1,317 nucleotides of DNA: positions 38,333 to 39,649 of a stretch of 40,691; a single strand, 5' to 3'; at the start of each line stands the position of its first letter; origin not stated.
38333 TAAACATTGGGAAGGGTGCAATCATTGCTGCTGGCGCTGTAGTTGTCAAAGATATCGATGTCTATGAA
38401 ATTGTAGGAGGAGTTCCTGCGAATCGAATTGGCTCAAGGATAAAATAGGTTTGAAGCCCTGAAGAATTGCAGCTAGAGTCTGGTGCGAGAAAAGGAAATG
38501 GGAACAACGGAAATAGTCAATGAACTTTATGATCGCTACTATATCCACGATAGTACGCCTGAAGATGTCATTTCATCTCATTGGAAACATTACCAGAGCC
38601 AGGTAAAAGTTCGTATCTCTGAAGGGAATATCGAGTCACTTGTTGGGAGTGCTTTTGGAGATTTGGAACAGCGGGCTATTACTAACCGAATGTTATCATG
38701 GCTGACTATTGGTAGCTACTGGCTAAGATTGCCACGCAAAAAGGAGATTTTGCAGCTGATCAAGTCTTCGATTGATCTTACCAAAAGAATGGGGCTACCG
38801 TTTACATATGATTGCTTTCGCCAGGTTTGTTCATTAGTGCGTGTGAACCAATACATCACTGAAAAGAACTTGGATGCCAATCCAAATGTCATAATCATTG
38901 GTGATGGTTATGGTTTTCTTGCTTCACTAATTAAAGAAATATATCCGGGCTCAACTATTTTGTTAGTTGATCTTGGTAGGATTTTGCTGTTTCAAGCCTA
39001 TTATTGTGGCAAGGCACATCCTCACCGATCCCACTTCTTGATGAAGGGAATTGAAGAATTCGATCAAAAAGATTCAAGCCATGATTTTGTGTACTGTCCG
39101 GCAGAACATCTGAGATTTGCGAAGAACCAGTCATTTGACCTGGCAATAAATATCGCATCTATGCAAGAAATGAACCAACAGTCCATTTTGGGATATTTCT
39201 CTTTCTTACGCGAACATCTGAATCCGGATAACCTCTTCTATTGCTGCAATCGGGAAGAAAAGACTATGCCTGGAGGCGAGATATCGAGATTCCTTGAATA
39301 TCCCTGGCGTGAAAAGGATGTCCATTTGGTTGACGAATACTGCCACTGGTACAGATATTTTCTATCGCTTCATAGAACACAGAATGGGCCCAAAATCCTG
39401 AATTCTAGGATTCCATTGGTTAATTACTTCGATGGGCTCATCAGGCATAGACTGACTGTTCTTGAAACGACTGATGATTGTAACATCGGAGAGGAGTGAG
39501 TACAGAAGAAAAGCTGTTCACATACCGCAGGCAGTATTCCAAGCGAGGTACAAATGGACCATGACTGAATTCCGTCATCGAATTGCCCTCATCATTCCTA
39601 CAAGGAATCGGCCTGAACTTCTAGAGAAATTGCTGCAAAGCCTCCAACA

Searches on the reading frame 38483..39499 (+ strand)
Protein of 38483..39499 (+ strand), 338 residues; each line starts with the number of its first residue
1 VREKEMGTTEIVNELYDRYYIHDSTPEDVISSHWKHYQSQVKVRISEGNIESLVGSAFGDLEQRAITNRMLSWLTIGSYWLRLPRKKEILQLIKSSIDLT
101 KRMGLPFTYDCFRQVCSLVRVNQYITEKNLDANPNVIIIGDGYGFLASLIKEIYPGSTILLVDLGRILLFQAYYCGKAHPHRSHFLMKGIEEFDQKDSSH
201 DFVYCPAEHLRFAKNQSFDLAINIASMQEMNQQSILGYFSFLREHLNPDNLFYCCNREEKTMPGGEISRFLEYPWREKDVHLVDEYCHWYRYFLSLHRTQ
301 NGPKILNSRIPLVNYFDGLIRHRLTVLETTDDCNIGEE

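Call 6: search_protein_families(library=pfam, proteins=[window:38483-39499:+], max_evalue=0.001)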
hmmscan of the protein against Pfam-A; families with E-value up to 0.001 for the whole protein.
window:38483-39499:+ (338 aa): 1 family
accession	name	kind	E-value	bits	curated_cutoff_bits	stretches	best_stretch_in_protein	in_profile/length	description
PF13649.12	Methyltransf_25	-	0.00034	21.7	27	0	137-207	2-72/97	Methyltransferase domain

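Call 54: search_protein_families(library=ncbifam, proteins=[window:38483-39499:+], max_evalue=0.00001)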
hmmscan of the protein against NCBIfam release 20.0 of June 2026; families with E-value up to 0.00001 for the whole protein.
window:38483-39499:+ (338 aa): 1 family
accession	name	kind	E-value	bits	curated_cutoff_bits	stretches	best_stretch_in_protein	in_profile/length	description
TIGR04371.1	methyltran_NanM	subfamily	4.3e-16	59.3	44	1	103-245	123-264/273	putative sugar O-methyltransferase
